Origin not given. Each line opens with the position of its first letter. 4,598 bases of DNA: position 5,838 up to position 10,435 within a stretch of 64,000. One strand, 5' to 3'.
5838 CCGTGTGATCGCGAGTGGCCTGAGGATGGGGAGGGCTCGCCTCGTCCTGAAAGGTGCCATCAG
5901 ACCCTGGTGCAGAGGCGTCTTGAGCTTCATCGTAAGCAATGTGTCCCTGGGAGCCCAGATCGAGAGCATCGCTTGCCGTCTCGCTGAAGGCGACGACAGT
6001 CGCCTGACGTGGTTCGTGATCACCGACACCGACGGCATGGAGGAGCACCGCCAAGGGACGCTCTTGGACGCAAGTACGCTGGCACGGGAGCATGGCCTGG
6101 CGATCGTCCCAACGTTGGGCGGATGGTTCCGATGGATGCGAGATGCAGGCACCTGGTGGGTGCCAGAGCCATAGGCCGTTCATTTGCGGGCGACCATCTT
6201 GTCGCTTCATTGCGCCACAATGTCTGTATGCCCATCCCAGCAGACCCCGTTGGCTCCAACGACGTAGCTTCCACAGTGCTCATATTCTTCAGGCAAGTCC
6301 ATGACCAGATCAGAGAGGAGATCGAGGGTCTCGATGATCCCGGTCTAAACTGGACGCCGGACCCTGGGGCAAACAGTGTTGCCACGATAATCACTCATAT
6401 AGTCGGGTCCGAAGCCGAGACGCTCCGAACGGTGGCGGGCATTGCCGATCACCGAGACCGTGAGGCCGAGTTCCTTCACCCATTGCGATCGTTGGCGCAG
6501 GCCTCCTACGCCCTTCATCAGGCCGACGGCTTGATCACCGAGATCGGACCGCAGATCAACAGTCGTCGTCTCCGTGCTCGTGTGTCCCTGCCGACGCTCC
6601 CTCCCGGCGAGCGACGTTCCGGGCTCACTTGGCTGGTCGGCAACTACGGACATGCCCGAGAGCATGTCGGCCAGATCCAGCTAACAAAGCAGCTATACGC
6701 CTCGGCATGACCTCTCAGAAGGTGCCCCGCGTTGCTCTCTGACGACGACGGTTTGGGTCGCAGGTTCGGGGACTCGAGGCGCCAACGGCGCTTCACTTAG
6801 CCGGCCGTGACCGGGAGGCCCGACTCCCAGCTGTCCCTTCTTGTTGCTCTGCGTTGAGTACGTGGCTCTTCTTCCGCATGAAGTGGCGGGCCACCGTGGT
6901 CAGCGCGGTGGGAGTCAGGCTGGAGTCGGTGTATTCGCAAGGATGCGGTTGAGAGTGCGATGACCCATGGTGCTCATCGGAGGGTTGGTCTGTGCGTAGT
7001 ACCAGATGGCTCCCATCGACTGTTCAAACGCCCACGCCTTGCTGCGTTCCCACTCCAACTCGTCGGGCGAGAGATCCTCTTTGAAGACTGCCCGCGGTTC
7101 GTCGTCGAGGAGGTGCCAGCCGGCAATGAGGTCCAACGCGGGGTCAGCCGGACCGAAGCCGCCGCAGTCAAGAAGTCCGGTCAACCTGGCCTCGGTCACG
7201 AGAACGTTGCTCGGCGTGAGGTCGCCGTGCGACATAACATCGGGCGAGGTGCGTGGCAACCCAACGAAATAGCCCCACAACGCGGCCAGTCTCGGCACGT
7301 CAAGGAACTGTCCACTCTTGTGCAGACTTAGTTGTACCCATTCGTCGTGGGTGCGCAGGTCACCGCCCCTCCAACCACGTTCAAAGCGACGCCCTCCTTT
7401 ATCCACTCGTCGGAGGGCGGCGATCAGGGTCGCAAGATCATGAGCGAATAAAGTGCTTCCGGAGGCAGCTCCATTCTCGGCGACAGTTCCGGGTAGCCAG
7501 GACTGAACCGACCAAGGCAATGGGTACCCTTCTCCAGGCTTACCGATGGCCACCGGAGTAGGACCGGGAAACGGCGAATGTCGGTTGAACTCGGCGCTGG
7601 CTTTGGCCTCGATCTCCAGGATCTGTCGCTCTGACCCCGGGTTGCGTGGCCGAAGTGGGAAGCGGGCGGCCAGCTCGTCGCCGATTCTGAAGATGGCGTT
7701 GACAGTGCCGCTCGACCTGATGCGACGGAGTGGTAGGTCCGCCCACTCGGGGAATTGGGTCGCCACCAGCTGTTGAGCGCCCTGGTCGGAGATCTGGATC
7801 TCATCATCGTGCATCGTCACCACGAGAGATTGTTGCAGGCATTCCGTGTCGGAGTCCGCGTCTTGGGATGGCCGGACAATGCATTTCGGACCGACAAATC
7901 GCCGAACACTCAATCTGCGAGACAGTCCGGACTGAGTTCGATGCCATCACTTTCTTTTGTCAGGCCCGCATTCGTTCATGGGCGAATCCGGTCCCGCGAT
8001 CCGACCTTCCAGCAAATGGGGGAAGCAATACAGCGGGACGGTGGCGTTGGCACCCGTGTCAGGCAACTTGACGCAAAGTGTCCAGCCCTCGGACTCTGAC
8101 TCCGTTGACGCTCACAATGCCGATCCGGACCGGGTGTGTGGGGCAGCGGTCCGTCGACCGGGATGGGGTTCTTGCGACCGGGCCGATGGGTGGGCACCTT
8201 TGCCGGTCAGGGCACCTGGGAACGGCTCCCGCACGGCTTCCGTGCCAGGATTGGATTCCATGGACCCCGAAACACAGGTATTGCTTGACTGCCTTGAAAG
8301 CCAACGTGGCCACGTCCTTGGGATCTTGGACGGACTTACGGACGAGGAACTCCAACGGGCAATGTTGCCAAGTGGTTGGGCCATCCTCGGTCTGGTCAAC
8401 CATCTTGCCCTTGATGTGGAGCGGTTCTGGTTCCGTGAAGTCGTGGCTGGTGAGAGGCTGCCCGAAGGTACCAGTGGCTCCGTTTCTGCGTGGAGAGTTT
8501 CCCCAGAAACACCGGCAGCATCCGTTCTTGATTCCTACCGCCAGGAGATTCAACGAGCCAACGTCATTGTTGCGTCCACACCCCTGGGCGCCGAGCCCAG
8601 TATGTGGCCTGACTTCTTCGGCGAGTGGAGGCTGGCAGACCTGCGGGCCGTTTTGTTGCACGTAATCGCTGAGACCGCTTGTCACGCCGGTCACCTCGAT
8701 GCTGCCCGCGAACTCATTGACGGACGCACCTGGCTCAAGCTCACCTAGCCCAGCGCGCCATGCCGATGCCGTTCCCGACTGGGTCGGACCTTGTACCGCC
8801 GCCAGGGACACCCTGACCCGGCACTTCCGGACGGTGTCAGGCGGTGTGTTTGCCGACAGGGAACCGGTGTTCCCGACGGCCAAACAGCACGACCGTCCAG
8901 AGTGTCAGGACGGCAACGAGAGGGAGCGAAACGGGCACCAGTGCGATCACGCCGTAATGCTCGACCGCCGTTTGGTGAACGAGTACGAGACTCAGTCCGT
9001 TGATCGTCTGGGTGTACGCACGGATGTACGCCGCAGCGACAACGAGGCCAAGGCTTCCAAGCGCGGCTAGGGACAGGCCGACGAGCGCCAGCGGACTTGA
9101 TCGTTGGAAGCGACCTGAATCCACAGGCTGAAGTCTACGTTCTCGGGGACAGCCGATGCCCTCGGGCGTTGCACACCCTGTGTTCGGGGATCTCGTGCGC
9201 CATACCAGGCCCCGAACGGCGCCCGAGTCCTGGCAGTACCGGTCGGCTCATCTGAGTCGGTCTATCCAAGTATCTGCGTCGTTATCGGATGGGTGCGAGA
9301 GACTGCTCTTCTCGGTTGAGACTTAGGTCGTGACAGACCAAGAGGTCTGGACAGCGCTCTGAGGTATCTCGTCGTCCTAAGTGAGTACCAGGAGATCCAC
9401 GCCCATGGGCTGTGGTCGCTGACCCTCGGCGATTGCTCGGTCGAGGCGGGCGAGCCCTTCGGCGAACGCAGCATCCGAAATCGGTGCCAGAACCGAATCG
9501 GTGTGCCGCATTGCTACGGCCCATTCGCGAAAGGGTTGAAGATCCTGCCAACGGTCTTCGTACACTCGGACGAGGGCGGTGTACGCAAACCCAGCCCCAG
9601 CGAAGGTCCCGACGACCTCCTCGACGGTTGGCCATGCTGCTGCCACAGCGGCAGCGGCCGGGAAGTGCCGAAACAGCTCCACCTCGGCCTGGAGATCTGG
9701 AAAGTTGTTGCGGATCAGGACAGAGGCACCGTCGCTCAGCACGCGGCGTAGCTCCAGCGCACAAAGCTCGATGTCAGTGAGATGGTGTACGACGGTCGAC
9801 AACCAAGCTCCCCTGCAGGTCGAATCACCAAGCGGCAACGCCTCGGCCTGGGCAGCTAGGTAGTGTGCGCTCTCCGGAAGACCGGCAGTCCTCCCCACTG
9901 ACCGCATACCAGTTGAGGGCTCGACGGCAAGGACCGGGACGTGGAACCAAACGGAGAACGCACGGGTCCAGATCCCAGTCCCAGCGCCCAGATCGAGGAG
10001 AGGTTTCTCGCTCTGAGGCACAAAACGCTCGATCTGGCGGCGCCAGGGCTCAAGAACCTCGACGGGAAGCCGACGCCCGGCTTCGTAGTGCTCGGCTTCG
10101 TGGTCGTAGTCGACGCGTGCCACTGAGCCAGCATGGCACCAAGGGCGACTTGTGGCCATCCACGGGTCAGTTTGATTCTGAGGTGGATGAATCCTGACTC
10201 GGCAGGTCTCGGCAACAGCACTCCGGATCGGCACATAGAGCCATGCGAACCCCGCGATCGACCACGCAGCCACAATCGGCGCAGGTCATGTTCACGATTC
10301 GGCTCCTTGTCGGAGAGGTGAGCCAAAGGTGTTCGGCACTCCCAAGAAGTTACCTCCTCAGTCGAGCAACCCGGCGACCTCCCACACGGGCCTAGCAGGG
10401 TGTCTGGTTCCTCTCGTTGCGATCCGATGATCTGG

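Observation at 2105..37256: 35-kb AT-richer island bracketed by ~120-bp imperfect direct repeats, with the right repeat 10 bp from the ssrA 3' end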

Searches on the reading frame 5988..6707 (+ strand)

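Call 13: search_protein_families(library=pfam, proteins=[window:5988-6707:+], max_evalue=0.01)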
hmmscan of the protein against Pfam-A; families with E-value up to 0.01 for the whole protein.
window:5988-6707:+ (240 aa): 3 families
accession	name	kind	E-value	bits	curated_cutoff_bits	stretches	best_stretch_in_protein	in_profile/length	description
PF12867.12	DinB_2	-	2.8e-09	37.9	24.8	1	101-230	2-128/128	DinB superfamily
PF07609.16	DUF1572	-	2.5e-06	27.8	23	1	100-171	13-87/163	Protein of unknown function (DUF1572)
PF04978.18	MST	-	0.0076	17.1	27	0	100-158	5-63/149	Mycothiol-S-transferase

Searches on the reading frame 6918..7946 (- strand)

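Call 13: search_protein_families(library=pfam, proteins=[window:6918-7946:-], max_evalue=0.01)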
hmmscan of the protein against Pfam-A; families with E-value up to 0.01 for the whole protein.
window:6918-7946:- (343 aa): 1 family
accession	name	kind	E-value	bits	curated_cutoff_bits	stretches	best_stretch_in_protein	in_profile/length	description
PF01636.29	APH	-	2.1e-25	90.3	23.2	1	77-292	5-225/239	Phosphotransferase enzyme family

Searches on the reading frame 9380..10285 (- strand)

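Call 13: search_protein_families(library=pfam, proteins=[window:9380-10285:-], max_evalue=0.01)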
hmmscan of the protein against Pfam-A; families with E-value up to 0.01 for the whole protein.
window:9380-10285:- (302 aa): 4 families
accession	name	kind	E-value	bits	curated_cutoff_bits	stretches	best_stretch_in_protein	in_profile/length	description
PF08241.18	Methyltransf_11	-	1e-11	45.7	21.2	1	97-190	1-94/95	Methyltransferase domain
PF13649.12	Methyltransf_25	-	9.9e-09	36.2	27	1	97-186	2-96/97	Methyltransferase domain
PF13489.12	Methyltransf_23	-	8.8e-08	32.5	27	1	79-211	7-135/164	Methyltransferase domain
PF01209.24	Ubie_methyltran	-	0.0026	17.6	20.1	1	79-191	33-151/233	ubiE/COQ5 methyltransferase family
